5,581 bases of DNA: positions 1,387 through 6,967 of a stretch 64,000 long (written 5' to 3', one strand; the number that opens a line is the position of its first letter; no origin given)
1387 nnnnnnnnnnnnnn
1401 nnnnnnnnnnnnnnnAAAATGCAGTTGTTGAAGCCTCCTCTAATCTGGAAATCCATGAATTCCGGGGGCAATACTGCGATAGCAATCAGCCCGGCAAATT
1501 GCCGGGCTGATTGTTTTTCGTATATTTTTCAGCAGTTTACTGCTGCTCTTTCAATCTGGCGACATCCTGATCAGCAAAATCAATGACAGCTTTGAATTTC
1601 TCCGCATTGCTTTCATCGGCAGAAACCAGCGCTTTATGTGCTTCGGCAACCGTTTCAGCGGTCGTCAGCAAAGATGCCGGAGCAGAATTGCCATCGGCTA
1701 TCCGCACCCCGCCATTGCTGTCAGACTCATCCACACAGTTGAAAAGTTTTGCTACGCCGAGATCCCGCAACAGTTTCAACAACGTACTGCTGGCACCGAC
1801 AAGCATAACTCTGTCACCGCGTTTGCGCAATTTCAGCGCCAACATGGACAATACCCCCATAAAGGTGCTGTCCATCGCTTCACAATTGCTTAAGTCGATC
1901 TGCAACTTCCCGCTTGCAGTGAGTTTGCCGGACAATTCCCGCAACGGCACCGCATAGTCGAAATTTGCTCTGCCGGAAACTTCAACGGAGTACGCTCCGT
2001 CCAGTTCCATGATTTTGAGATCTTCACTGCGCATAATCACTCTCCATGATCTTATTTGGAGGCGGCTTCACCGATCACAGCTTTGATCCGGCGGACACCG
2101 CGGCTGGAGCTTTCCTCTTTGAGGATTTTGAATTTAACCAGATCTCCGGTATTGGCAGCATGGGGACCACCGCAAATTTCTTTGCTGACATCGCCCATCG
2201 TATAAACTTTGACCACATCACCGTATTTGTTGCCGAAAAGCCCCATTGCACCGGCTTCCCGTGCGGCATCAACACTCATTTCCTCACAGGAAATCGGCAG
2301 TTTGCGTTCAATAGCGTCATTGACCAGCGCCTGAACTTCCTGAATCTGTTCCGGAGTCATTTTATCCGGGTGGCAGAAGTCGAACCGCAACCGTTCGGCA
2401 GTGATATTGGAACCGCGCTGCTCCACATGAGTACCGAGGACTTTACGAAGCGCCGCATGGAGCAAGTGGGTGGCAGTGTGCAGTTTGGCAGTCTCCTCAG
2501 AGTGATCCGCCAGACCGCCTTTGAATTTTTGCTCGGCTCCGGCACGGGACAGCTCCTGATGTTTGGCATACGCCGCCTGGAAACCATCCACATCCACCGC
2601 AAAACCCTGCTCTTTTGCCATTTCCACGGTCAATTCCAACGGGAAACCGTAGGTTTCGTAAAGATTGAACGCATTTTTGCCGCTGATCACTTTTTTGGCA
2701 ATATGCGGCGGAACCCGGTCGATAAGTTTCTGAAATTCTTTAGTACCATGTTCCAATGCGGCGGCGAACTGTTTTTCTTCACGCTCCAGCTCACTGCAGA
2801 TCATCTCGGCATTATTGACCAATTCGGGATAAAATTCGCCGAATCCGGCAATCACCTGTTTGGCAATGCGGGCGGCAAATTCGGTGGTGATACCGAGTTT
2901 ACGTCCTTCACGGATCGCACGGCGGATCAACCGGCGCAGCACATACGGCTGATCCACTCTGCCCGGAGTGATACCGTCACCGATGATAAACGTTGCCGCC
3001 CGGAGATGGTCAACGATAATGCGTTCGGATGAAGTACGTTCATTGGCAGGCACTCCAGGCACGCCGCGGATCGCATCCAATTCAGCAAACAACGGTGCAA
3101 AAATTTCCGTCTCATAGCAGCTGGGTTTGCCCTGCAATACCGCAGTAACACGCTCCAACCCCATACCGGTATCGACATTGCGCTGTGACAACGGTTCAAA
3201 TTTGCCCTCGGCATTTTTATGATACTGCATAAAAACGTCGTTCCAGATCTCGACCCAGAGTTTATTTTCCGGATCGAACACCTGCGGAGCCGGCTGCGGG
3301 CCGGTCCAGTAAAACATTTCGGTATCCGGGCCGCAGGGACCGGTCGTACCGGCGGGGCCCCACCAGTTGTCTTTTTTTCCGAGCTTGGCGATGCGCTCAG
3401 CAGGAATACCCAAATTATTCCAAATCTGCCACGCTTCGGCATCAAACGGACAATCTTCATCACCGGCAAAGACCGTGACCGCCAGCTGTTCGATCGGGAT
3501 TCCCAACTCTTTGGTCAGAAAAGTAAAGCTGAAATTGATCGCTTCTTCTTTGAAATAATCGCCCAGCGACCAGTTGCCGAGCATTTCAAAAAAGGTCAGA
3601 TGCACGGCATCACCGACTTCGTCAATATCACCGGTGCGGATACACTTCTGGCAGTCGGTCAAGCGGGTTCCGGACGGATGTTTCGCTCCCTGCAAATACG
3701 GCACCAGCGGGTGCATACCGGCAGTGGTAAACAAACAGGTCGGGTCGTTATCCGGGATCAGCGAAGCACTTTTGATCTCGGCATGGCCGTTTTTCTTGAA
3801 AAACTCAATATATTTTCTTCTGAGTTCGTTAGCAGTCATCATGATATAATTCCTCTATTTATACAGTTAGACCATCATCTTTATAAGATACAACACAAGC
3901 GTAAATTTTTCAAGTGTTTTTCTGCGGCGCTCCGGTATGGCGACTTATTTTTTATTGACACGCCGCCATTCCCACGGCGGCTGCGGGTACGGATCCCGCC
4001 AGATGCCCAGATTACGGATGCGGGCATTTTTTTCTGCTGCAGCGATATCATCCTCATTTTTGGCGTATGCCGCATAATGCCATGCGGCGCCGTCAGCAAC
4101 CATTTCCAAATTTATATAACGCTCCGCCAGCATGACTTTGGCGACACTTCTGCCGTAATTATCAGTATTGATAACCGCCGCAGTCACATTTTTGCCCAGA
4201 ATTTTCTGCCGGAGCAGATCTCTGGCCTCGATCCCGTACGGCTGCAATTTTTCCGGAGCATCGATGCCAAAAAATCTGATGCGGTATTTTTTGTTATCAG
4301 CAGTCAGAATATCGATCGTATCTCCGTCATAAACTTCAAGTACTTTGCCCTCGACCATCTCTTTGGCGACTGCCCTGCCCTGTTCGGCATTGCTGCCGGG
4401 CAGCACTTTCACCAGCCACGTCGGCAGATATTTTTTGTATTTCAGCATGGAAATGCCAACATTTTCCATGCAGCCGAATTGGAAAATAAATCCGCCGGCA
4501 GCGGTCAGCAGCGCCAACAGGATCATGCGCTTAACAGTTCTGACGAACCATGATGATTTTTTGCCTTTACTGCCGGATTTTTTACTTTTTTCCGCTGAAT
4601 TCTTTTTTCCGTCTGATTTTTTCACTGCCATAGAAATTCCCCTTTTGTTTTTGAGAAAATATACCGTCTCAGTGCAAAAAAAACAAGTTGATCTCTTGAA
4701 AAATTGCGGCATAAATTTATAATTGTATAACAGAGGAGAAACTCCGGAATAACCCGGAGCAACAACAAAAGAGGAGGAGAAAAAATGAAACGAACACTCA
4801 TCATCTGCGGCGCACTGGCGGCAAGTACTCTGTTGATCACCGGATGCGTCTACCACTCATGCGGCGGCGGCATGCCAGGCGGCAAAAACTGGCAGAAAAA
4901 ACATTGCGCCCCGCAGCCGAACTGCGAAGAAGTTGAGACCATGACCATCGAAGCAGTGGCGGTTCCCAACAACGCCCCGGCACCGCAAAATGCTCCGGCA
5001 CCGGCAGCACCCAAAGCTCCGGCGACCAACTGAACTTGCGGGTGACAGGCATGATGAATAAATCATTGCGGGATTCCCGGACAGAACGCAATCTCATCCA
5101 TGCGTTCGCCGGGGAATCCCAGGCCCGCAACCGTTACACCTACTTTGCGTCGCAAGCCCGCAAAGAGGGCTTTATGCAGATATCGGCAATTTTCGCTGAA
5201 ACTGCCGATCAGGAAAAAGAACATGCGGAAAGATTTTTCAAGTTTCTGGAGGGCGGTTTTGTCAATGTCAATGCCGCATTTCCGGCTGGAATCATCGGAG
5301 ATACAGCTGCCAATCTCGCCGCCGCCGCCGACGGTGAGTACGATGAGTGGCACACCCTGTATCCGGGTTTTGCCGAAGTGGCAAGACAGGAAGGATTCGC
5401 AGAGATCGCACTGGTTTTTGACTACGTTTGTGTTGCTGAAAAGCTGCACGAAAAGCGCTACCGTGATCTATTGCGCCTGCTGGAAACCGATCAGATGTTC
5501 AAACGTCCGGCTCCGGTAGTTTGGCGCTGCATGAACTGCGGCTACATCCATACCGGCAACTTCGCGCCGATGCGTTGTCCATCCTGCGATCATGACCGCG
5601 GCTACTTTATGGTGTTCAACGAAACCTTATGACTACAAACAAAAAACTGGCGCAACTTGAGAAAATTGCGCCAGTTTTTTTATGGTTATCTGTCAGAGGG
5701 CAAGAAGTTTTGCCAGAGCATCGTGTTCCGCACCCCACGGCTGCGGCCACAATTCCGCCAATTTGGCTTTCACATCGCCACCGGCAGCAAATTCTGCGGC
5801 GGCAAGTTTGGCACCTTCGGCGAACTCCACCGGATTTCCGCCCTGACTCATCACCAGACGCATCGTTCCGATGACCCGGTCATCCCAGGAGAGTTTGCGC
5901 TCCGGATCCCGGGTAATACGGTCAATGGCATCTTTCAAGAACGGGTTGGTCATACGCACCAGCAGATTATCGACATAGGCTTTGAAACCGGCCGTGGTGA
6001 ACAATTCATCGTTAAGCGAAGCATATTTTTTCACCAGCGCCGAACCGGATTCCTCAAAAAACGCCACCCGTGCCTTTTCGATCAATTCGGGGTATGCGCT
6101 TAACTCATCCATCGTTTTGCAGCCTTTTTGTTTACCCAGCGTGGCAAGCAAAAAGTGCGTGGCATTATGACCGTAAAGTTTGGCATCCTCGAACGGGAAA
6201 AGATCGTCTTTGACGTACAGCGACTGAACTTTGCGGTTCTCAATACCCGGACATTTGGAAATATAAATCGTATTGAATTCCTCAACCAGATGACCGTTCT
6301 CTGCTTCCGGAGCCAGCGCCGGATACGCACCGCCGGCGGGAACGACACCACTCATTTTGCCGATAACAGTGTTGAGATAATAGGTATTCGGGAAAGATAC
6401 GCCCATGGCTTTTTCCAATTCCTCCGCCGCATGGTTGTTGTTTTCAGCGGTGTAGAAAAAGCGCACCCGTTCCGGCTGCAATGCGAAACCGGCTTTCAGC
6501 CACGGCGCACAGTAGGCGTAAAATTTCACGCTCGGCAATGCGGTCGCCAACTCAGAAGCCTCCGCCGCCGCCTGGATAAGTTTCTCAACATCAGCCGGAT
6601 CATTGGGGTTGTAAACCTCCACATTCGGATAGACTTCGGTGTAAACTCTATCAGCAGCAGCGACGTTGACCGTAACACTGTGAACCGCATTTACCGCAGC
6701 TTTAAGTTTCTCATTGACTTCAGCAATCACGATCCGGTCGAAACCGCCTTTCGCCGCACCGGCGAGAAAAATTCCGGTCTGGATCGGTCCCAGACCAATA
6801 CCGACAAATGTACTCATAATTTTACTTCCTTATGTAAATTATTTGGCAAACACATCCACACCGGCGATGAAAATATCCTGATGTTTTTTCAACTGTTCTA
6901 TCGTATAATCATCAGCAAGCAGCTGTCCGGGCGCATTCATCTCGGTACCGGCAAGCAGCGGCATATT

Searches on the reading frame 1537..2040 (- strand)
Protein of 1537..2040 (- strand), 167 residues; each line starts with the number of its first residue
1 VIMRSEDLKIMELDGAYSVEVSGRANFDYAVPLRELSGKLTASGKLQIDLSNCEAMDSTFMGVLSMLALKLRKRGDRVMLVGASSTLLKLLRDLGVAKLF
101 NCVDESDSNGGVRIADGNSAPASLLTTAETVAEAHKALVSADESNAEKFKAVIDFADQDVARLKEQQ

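Call 40: search_protein_families(library=pfam, proteins=[window:1537-2040:-], max_evalue=0.0001)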
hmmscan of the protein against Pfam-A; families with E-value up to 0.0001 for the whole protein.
window:1537-2040:- (167 aa): 2 families
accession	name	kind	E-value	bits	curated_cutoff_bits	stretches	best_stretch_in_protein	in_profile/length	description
PF13466.11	STAS_2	-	8.5e-13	48.7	29.2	1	19-96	1-79/80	STAS domain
PF01740.26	STAS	-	9.4e-08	32.2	22.6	1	29-105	23-102/106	STAS domain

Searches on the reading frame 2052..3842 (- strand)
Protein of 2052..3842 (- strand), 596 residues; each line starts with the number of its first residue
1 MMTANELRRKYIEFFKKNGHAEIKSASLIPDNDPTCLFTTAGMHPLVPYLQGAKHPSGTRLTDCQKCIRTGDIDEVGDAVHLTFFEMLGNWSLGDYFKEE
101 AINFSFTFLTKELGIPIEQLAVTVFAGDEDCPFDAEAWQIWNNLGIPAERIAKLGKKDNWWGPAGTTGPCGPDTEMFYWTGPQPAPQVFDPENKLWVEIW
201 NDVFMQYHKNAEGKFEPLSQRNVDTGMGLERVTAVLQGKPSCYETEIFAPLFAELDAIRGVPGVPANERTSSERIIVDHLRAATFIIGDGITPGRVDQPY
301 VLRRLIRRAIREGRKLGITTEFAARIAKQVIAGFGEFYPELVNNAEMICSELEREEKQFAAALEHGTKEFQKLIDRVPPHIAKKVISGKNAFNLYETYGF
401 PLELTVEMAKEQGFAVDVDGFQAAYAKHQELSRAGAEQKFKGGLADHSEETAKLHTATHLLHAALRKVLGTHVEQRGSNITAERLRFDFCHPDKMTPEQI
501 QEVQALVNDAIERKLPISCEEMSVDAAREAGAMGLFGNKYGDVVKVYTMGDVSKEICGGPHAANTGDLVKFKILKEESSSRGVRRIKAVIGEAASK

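Call 11: search_protein_families(library=pfam, proteins=[window:2052-3842:-], max_evalue=0.001)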
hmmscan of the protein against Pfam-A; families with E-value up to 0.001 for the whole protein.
window:2052-3842:- (596 aa): 2 families
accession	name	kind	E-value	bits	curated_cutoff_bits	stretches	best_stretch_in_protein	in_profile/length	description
PF01411.24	tRNA-synt_2c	-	2.5e-142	475.7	30.3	1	6-459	1-453/552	tRNA synthetases class II (A)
PF07973.19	tRNA_SAD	-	6.6e-15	55.3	24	1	544-586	1-43/44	Threonyl and Alanyl tRNA synthetase second additional domain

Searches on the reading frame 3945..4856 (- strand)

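Call 24: search_protein_families(library=ncbifam, proteins=[window:3945-4856:-], max_evalue=0.00001)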
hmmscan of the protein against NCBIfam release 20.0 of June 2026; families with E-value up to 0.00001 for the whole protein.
window:3945-4856:- (303 aa): 2 families
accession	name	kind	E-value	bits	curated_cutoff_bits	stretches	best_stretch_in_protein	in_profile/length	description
NF047694.1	TnucaseNucIStaph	equivalog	9.1e-15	54.6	250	1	165-286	42-174/175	thermonuclease NucI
NF047969.1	CaNuclEcnA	equivalog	1.1e-13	51.4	180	1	165-204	2-40/151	calcium-activated nuclease EcnA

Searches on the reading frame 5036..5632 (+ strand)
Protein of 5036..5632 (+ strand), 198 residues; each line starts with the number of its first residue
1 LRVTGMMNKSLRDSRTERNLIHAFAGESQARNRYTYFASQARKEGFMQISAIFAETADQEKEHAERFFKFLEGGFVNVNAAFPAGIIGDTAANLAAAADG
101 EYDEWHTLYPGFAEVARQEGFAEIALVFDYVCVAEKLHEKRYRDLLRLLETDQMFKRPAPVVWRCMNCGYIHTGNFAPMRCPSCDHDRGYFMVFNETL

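Call 40: search_protein_families(library=pfam, proteins=[window:5036-5632:+], max_evalue=0.0001)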
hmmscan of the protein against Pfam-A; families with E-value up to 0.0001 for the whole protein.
window:5036-5632:+ (198 aa): 4 families
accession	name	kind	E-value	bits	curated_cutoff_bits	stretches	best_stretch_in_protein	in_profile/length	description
PF02915.23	Rubrerythrin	-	5.2e-32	111.5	22.8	1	19-146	2-137/137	Rubrerythrin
PF21349.2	RUBY_RBDX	-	3.7e-13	49.1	26.5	1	163-191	1-29/30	Rubrerythrin, rubredoxin-like domain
PF23458.2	DUF7130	-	4.5e-06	26.9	35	1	159-196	50-88/89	Domain of unknown function (DUF7130)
PF00210.30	Ferritin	-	4.6e-05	23.8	24.5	1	20-149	4-139/142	Ferritin-like domain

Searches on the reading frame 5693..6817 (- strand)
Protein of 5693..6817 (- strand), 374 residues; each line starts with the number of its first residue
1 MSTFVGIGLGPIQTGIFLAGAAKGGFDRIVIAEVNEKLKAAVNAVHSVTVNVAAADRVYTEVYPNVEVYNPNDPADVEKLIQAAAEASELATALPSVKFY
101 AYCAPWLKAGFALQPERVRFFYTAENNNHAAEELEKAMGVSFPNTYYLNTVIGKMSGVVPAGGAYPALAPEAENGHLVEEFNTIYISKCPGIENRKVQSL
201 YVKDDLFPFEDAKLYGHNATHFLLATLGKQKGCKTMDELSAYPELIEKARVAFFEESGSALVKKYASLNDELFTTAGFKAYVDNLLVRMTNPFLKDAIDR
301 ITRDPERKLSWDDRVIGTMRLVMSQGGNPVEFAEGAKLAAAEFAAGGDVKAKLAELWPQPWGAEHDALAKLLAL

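Call 24: search_protein_families(library=ncbifam, proteins=[window:5693-6817:-], max_evalue=0.00001)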
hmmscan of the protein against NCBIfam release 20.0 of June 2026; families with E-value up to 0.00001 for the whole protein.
window:5693-6817:- (374 aa): 11 families
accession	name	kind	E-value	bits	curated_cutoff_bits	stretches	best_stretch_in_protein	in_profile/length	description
NF002652.0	PRK02318.2-5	equivalog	7.9e-29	100.9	356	1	197-351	193-339/377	mannitol-1-phosphate 5-dehydrogenase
NF002646.0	PRK02318.1-2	equivalog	2e-22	79.8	368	1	196-320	195-312/382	mannitol-1-phosphate 5-dehydrogenase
NF002647.0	PRK02318.1-3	equivalog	1e-20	74.4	357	1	4-321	4-315/384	mannitol-1-phosphate 5-dehydrogenase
NF002650.0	PRK02318.2-2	equivalog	5.8e-20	71.7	359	1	8-318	7-312/388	mannitol-1-phosphate 5-dehydrogenase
NF002648.0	PRK02318.1-4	equivalog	5.5e-19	68.7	719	1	197-351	196-342/382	mannitol-1-phosphate 5-dehydrogenase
NF002649.0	PRK02318.2-1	equivalog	3.4e-18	65.7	422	1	5-335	4-327/386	mannitol-1-phosphate 5-dehydrogenase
NF002653.0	PRK02318.2-6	equivalog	8.3e-17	61.3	404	1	178-324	177-316/387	mannitol-1-phosphate 5-dehydrogenase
NF002645.0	PRK02318.1-1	equivalog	5.7e-12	45.5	389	1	28-320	26-300/368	mannitol-1-phosphate 5-dehydrogenase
NF002651.0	PRK02318.2-4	equivalog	9.4e-08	31.5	269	1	177-315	160-290/368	mannitol-1-phosphate 5-dehydrogenase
NF011611.0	PRK15037.1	subfamily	1.7e-06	26.9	603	1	196-335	275-402/486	fructuronate reductase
NF046057.1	bifunc_MtlD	equivalog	3.5e-06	25.7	800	0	184-341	490-639/683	bifunctional mannitol-1-phosphate dehydrogenase/phosphatase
